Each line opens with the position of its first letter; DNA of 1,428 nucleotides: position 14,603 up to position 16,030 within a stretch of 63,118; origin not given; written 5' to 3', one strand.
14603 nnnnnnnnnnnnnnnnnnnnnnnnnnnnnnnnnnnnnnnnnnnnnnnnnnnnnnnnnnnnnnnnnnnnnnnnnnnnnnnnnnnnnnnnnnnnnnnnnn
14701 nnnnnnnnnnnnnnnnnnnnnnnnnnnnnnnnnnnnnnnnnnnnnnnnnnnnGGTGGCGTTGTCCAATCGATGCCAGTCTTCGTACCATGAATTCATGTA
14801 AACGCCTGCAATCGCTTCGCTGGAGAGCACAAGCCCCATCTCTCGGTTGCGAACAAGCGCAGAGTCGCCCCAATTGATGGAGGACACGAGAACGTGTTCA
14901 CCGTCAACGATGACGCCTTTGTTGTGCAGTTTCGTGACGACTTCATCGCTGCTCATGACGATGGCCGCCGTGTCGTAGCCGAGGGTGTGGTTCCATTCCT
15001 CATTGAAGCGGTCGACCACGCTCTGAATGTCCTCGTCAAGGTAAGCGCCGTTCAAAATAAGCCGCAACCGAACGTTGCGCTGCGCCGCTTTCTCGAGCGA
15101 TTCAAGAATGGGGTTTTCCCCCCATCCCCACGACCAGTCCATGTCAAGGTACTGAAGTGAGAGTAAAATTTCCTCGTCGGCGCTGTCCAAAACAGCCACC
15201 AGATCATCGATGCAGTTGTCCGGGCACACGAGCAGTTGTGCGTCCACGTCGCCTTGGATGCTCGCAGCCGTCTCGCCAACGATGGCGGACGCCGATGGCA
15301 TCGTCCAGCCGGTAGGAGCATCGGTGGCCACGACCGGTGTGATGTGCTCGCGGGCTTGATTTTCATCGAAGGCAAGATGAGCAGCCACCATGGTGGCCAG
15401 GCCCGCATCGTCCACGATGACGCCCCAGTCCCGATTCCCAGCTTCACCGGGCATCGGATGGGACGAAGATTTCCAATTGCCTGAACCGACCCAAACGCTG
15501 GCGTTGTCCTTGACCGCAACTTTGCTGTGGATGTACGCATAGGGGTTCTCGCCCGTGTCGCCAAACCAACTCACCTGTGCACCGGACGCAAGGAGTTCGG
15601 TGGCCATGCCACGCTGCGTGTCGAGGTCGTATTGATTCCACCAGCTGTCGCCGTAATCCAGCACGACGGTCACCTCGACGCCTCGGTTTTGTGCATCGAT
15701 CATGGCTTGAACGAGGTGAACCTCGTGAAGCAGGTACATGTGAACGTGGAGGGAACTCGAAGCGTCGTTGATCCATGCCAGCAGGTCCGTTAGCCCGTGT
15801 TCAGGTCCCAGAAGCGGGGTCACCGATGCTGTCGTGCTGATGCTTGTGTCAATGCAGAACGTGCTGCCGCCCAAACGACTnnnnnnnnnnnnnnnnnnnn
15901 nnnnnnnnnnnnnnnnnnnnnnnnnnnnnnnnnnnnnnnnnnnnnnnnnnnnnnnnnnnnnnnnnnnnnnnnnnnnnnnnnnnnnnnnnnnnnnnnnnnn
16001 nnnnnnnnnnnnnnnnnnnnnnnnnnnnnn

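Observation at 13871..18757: Six lamin-tail domains fused to a double-HKD PLD-family hydrolase on a membrane tether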

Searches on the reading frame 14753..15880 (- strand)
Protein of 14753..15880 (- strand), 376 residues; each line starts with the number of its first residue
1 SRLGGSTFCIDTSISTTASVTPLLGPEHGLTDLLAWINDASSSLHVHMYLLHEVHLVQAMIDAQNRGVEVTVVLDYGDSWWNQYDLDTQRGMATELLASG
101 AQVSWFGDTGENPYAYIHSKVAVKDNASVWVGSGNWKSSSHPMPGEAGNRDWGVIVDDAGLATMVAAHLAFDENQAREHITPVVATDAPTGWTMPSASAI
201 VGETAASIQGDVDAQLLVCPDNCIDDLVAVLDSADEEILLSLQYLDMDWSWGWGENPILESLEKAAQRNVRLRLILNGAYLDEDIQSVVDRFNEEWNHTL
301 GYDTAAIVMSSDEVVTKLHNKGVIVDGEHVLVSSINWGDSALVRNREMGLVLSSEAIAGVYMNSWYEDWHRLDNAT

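Call 8: search_solved_structures(query=window:14753-15880:-, max_evalue=0.01, show_alignments=3)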
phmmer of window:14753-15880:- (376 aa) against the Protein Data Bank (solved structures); distinct sequences matched with E-value up to 0.01: 5.
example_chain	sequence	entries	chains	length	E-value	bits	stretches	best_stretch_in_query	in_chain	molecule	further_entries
7e0m_A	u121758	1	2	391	5.6e-05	25.6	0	317-370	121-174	Phospholipase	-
1byr_A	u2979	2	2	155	0.00025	23.5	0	307-371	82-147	PROTEIN (ENDONUCLEASE)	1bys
6ehi_A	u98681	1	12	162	0.00027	23.4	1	28-140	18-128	Nuclease NucT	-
4ggj_A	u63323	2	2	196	0.00039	22.9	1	305-373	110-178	Mitochondrial cardiolipin hydrolase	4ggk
9lkx_K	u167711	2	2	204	0.006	18.9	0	306-372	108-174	Mitochondrial cardiolipin hydrolase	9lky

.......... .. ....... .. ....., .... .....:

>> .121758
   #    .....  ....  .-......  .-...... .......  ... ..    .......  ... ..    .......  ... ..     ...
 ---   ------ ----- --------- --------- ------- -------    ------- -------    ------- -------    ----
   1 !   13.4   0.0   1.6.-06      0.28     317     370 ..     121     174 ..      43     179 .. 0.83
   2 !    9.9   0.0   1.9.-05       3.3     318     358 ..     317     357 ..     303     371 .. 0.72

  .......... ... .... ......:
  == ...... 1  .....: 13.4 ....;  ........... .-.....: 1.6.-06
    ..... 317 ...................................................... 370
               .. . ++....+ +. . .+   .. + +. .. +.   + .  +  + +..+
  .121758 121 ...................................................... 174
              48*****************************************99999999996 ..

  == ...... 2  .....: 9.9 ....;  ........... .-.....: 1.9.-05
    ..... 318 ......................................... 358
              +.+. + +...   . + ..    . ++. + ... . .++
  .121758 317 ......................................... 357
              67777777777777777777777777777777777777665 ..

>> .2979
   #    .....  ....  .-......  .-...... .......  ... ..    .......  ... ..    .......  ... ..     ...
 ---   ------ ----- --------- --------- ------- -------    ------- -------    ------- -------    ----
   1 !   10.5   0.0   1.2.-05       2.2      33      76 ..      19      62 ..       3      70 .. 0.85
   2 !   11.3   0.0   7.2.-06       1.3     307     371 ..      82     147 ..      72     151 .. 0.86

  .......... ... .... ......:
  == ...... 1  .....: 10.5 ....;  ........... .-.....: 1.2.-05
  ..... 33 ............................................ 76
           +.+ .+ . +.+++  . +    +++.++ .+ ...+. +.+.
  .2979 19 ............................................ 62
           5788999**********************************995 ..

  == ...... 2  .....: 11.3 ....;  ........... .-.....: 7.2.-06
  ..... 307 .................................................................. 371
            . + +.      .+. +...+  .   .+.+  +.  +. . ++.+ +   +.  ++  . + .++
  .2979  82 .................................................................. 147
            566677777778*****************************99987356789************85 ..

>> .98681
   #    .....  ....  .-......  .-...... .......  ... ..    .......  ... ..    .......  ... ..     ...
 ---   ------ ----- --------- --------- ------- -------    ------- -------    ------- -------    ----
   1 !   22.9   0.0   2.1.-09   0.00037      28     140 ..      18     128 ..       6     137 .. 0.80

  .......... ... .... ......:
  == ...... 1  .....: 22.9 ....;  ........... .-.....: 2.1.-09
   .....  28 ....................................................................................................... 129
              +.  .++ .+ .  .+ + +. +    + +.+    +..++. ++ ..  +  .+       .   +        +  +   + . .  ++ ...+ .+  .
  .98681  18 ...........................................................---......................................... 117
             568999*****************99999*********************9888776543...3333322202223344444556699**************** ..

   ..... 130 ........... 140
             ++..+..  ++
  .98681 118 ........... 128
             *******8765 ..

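Call 21: search_protein_representatives(protein=window:14753-15880:-)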
Query: 376 residues. Proteins with E-value up to 0.001 (for the whole library): 3493; up to 1e-10: 1153; up to 1e-30: 94. The best 150 are listed.
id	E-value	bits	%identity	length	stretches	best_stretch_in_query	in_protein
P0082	4.5e-136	470.3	55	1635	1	3-373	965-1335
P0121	3.7e-121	421.2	51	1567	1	2-376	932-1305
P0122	1.4e-114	399.6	51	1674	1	1-375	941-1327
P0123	5.3e-107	374.6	47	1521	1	2-376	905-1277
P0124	6.7e-102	357.8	49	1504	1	3-375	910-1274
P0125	2.0e-98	346.4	48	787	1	4-376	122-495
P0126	2.6e-97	342.7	46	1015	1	2-376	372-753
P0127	3.6e-97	342.3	48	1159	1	1-375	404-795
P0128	6.5e-97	341.4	46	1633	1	2-374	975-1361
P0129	2.8e-96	339.3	48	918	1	2-376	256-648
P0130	3.3e-93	329.2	43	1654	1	2-376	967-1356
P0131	2.9e-90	319.6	46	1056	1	1-376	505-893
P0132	1.7e-85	303.9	43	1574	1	2-375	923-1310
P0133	4.9e-84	299.0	40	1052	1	2-376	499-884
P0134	2.7e-77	276.8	42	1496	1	1-375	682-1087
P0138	1.4e-61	225.1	34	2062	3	13-370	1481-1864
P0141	1.9e-59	218.1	31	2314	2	4-370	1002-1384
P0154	1.3e-40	156.1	31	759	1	14-369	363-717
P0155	7.8e-40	153.6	33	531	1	3-371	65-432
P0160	1.7e-36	142.6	31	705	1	14-370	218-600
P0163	1.3e-35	139.7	29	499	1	12-371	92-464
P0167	6.7e-35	137.3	32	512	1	14-370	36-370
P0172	1.4e-34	136.3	28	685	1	22-369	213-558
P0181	1.3e-33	133.1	34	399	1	17-370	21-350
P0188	9.2e-33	130.3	30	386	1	21-369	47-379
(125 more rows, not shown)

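Call 23: search_protein_families(library=pfam, alignment_id=A1, max_evalue=0.001)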
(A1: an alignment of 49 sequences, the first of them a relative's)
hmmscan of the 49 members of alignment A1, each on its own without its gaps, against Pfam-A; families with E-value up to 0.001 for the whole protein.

A. member 1, P0138 (2062 aa): 6 families
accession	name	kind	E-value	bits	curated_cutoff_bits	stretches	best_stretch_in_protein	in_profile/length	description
PF13091.12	PLDc_2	-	1.6e-74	248.4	27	4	1503-1642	3-132/132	PLD-like domain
PF00932.25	LTD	-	6.4e-65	216.8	34.3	4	46-151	3-108/109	Lamin Tail Domain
PF00614.28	PLDc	-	1.5e-13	50.5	21.9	0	1180-1201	6-27/28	Phospholipase D Active site motif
PF07705.17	CARDB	-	2.7e-10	40.8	22.7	1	480-586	3-99/101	CARDB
PF11495.14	Regulator_TrmB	-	0.00012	21.8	22.2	0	1493-1544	7-58/233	Archaeal transcriptional regulator TrmB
PF11614.14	FixG_C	-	0.00022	21.8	25.6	0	383-459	22-101/119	IG-like fold at C-terminal of FixG, putative oxidoreductase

B. families by the number of members that match (of 49 scanned): 19 families
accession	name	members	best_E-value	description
PF13091.12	PLDc_2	49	3e-79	PLD-like domain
PF00614.28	PLDc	44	1.9e-17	Phospholipase D Active site motif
PF00932.25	LTD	37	4.3e-69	Lamin Tail Domain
PF11495.14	Regulator_TrmB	20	3.1e-14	Archaeal transcriptional regulator TrmB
PF18911.6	PKD_4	9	2.3e-37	PKD domain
PF00801.26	PKD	8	2.7e-20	PKD domain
PF07705.17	CARDB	8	5.3e-13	CARDB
PF22352.2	K319L-like_PKD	4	3.1e-11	K319L-like, PKD domain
PF17941.7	PP_kinase_C_1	4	7.8e-09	Polyphosphate kinase C-terminal domain 1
PF07894.18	SACK1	3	1.1e-05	Scaffolding anchor of CK1 domain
PF21027.3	Sde0182_C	2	3.7e-13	Cellulose-binding protein Sde0182, C-terminal domain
PF11614.14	FixG_C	2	5.5e-08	IG-like fold at C-terminal of FixG, putative oxidoreductase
PF17957.7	Big_7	2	3.7e-07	Bacterial Ig domain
PF17963.7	Big_9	2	9.2e-07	Bacterial Ig domain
PF00963.24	Cohesin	1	9e-12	Cohesin domain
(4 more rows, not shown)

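Call 24: list_cluster_members(proteins=[P0138, P0141, P0154, P0155, P0160, P0163, P0167, P0172, P0181, P0188])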
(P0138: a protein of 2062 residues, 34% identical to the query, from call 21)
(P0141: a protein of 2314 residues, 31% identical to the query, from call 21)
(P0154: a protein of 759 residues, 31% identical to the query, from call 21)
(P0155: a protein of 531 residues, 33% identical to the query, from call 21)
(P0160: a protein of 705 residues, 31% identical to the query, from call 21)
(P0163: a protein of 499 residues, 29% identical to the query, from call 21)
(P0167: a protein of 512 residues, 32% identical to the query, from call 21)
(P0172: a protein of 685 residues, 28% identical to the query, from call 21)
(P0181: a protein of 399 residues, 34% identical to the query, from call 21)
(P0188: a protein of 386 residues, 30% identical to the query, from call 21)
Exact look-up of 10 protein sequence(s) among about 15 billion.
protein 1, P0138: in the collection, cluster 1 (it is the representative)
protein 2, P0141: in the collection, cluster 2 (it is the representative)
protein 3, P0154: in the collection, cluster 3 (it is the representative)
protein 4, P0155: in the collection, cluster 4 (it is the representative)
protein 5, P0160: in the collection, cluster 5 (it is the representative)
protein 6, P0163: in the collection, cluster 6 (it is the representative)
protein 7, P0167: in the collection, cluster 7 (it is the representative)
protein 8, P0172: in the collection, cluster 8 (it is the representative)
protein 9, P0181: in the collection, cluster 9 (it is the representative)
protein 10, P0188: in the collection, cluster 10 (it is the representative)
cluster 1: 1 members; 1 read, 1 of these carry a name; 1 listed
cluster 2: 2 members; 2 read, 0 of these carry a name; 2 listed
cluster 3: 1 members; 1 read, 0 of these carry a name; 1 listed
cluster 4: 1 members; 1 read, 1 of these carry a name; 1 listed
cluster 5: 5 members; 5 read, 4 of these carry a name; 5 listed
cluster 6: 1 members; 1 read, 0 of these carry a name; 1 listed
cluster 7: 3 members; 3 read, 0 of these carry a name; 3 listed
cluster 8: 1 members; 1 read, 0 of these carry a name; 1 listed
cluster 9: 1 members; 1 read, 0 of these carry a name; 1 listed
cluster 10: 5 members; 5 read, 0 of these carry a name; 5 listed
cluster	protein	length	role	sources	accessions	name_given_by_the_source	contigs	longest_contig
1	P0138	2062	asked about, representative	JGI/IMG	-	phosphatidylserine/phosphatidylglycerophosphate/cardiolipin synthase-like enzyme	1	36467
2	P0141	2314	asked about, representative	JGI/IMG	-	-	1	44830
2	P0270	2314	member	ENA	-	-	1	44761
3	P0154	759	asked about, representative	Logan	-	-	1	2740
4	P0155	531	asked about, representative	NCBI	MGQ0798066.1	MAG: phospholipase D-like domain-containing protein, partial [Methanobacteriota archaeon]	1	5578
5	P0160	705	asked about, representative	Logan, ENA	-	-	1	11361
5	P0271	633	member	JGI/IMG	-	phosphatidylserine/phosphatidylglycerophosphate/cardiolipin synthase-like enzyme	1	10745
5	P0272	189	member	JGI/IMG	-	hypothetical protein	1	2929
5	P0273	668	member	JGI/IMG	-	phosphatidylserine/phosphatidylglycerophosphate/cardiolipin synthase-like enzyme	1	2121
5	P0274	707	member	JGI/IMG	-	phosphatidylserine/phosphatidylglycerophosphate/cardiolipin synthase-like enzyme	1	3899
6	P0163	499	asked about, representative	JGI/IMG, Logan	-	-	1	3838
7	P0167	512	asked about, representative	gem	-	-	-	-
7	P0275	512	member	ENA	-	-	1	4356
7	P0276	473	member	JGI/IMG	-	-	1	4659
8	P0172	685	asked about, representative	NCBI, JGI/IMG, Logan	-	-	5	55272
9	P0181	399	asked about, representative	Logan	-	-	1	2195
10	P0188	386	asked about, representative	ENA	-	-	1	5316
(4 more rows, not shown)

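Call 28: find_related_loci(query=A2, collection=genome_contigs, flank=6000)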
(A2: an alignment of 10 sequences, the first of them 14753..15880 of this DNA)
Query A2 (376 aa) in genome_contigs; peptide patterns used: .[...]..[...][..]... (x = any residue, [..] = any of these).
599 stretches matched a pattern (row limit reached: there are more); 477 encode a relative of the query (tblastn E <= 1e-3); the best 80 are kept; 80 distinct loci.
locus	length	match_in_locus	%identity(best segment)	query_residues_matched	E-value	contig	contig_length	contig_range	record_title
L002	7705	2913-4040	80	1-376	0e+0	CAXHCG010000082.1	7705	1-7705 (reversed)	MAG TPA_asm: uncultured Candidatus Poseidoniales archaeon isolate SRR12479975_maxbin2_4 genome assembly, contig: ERZ4874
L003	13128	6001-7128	79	1-376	0e+0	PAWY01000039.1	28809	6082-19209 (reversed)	MAG: Methanobacteriota archaeon isolate SAT1329 288893, whole genome shotgun sequence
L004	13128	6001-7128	78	1-376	0e+0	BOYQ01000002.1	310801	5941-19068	MAG: Candidatus Poseidoniales archaeon CM1_5m.P78 DNA, sequence02, whole genome shotgun sequence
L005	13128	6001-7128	79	1-376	0e+0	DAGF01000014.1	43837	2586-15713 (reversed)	MAG TPA_asm: Euryarchaeota archaeon UBA549 UBA549_contig_37801, whole genome shotgun sequence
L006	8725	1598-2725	78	1-376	0e+0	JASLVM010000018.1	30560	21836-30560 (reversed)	MAG: Poseidonia sp. isolate ETNP17_MAG_14 NODE_18_length_30560_cov_8.782075, whole genome shotgun sequence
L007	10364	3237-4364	77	1-376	0e+0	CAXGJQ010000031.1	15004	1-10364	MAG TPA_asm: uncultured Candidatus Poseidoniales archaeon isolate ERR315856_concoct_3 genome assembly, contig: ERZ677869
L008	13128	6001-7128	88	1-376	0e+0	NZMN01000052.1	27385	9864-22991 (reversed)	MAG: Methanobacteriota archaeon isolate IN1219 36644, whole genome shotgun sequence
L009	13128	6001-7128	76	1-376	0e+0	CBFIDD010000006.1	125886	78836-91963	MAG: Poseidonia sp. isolate Co_bin_387_strict genome assembly, contig: Co_bin_387_strict_c6, whole genome shotgun sequen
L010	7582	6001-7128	75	1-376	0e+0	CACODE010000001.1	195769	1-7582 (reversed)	MAG: uncultured Candidatus Poseidoniales archaeon isolate AH-287-P07 genome assembly, contig: AH-287-P07_NODE_1, whole g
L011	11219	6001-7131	75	1-376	0e+0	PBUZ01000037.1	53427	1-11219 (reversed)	MAG: Methanobacteriota archaeon isolate RS440 60754, whole genome shotgun sequence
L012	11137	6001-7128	67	1-376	6e-176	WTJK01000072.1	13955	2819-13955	MAG: Methanobacteriota archaeon isolate PL36329bin_3 NODE_1613_length_13955_cov_22.812014, whole genome shotgun sequence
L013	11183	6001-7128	60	2-376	8e-154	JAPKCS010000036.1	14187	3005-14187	MAG: Candidatus Poseidoniaceae archaeon isolate ANT-70 NODE_2414_length_14187_cov_12.159072, whole genome shotgun sequen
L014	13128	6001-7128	60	2-376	9e-153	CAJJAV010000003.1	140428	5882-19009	uncultured Candidatus Poseidoniales archaeon isolate FRAM18_bin109 genome assembly, contig: FRAM17_bin109-3, whole genom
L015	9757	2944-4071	59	2-376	1e-150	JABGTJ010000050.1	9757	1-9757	MAG: Methanobacteriota archaeon isolate SI034_bin128 k141_33305, whole genome shotgun sequence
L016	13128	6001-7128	58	2-376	5e-149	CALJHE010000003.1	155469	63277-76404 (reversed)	MAG: Candidatus Poseidoniaceae archaeon isolate S4_Bin_METABAT__259_1 genome assembly, contig: c_000000865016, whole gen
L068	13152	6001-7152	41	2-376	4e-89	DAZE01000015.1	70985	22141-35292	MAG TPA_asm: Euryarchaeota archaeon UBA558 UBA558_contig_7744, whole genome shotgun sequence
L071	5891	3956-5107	40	2-376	3e-87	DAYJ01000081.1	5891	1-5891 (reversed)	MAG TPA_asm: Euryarchaeota archaeon UBA40 UBA40_contig_31441, whole genome shotgun sequence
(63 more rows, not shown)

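Call 33: find_homologous_proteins(query=A2, max_evalue=1e-10)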
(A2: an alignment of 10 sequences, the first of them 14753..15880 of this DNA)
Query A2 (10 sequences) (376 aa, profile of the alignment): 346 proteins with E <= 1e-10 among 8000 candidates; the best 120 are listed.
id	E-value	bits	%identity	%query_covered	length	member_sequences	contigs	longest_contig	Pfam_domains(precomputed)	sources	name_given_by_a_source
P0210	1.6e-150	519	25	99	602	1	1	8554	PF00932.26,PF13091.13,PF11495.15,PF00614.29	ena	-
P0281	2.1e-137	476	24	99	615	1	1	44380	PF00932.26,PF13091.13,PF00614.29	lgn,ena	-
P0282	1.8e-136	473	25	98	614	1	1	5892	PF00932.26,PF13091.13,PF11495.15,PF00614.29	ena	-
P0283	3.6e-134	466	24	98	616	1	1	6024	PF00932.26,PF13091.13,PF00614.29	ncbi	-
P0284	4.8e-132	459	23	98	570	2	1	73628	PF00932.26,PF13091.13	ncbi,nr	ncbi:MAG: phospholipase D-like domain-containing protein [Halobacteriota archaeon]|nr:phospholipase 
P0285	2.4e-129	450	25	94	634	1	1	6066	PF22352.3,PF00801.27,PF00404.25,PF13091.13,PF11495.15,PF00614.29,PF18911.7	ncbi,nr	ncbi:MAG: phospholipase D-like domain-containing protein, partial [Euryarchaeota archaeon]|nr:phosph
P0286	1.2e-128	447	30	98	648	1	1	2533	PF00801.27,PF13091.13,PF00614.29,PF18911.7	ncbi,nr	ncbi:MAG: PKD domain-containing protein, partial [Thermoplasmata archaeon]|nr:PKD domain-containing 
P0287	3.8e-128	446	26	98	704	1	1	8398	PF22352.3,PF00801.27,PF00932.26,PF00404.25,PF13091.13,PF11495.15,PF00614.29,PF18911.7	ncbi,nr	ncbi:MAG: phospholipase D-like domain-containing protein [Euryarchaeota archaeon]|nr:phospholipase D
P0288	7.5e-127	441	24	98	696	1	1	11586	PF00932.26,PF13091.13,PF00614.29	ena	-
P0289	7.5e-124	432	24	99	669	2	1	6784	PF00932.26,PF13091.13,PF11495.15,PF00614.29,PF18884.6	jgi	-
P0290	2.2e-123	430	26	93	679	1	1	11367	PF00801.27,PF13091.13,PF00614.29,PF18911.7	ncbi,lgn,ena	-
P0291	8.7e-122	425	81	100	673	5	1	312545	PF13091.13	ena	-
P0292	3.7e-121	423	80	100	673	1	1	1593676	PF13091.13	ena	-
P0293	1.2e-120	421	79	100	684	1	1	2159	PF13091.13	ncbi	ncbi:MAG: phospholipase D-like domain-containing protein, partial [Poseidonia sp.]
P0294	4.0e-117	409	27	93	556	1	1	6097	PF13091.13,PF11495.15,PF00614.29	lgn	-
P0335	6.7e-108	379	28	100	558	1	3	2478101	PF13091.13,PF00614.29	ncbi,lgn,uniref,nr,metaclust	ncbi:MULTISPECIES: phospholipase D-like domain-containing protein [Methanoculleus]|uniref:Phospholip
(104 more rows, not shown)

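Call 37: search_solved_structures(query=A2, max_evalue=0.001, show_alignments=2)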
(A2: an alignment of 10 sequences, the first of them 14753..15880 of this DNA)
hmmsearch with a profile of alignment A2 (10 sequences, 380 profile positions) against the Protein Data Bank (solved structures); distinct sequences matched with E-value up to 0.001: 34.
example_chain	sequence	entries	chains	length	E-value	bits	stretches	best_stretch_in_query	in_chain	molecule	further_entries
7e0m_A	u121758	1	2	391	1.4e-22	83.3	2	229-374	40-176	Phospholipase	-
1byr_A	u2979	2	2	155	1.6e-18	70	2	17-79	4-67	PROTEIN (ENDONUCLEASE)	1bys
4ggj_A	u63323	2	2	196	6.9e-17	64.6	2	308-375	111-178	Mitochondrial cardiolipin hydrolase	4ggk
6ehi_A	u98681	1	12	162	2.8e-16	62.6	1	26-136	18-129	Nuclease NucT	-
9lkx_K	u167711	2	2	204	4.7e-15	58.6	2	313-375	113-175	Mitochondrial cardiolipin hydrolase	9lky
8v05_A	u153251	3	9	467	9.4e-14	54.3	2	53-373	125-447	5'-3' exonuclease PLD3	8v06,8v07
8q1k_A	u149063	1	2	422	4e-13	52.3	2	52-373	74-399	5'-3' exonuclease PLD3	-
8q1x_A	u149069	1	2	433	4.8e-13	52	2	53-373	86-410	5'-3' exonuclease PLD3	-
8s86_A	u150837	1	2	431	5.1e-13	51.9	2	53-373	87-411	5'-3' exonuclease PLD3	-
9vbg_A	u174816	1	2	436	5.3e-13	51.8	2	52-373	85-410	5'-3' exonuclease PLD3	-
4h4a_A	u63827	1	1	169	7.9e-13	51.3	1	29-121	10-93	Mitochondrial cardiolipin hydrolase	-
8v5t_A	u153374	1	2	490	1e-12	50.9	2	52-373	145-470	5'-3' exonuclease PLD3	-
4gen_A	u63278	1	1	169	1.2e-12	50.6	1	29-121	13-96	Mitochondrial cardiolipin hydrolase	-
4gel_A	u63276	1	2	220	1.6e-12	50.3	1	28-121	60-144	Mitochondrial cardiolipin hydrolase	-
4gem_A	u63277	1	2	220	3.4e-11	45.9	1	28-121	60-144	Mitochondrial cardiolipin hydrolase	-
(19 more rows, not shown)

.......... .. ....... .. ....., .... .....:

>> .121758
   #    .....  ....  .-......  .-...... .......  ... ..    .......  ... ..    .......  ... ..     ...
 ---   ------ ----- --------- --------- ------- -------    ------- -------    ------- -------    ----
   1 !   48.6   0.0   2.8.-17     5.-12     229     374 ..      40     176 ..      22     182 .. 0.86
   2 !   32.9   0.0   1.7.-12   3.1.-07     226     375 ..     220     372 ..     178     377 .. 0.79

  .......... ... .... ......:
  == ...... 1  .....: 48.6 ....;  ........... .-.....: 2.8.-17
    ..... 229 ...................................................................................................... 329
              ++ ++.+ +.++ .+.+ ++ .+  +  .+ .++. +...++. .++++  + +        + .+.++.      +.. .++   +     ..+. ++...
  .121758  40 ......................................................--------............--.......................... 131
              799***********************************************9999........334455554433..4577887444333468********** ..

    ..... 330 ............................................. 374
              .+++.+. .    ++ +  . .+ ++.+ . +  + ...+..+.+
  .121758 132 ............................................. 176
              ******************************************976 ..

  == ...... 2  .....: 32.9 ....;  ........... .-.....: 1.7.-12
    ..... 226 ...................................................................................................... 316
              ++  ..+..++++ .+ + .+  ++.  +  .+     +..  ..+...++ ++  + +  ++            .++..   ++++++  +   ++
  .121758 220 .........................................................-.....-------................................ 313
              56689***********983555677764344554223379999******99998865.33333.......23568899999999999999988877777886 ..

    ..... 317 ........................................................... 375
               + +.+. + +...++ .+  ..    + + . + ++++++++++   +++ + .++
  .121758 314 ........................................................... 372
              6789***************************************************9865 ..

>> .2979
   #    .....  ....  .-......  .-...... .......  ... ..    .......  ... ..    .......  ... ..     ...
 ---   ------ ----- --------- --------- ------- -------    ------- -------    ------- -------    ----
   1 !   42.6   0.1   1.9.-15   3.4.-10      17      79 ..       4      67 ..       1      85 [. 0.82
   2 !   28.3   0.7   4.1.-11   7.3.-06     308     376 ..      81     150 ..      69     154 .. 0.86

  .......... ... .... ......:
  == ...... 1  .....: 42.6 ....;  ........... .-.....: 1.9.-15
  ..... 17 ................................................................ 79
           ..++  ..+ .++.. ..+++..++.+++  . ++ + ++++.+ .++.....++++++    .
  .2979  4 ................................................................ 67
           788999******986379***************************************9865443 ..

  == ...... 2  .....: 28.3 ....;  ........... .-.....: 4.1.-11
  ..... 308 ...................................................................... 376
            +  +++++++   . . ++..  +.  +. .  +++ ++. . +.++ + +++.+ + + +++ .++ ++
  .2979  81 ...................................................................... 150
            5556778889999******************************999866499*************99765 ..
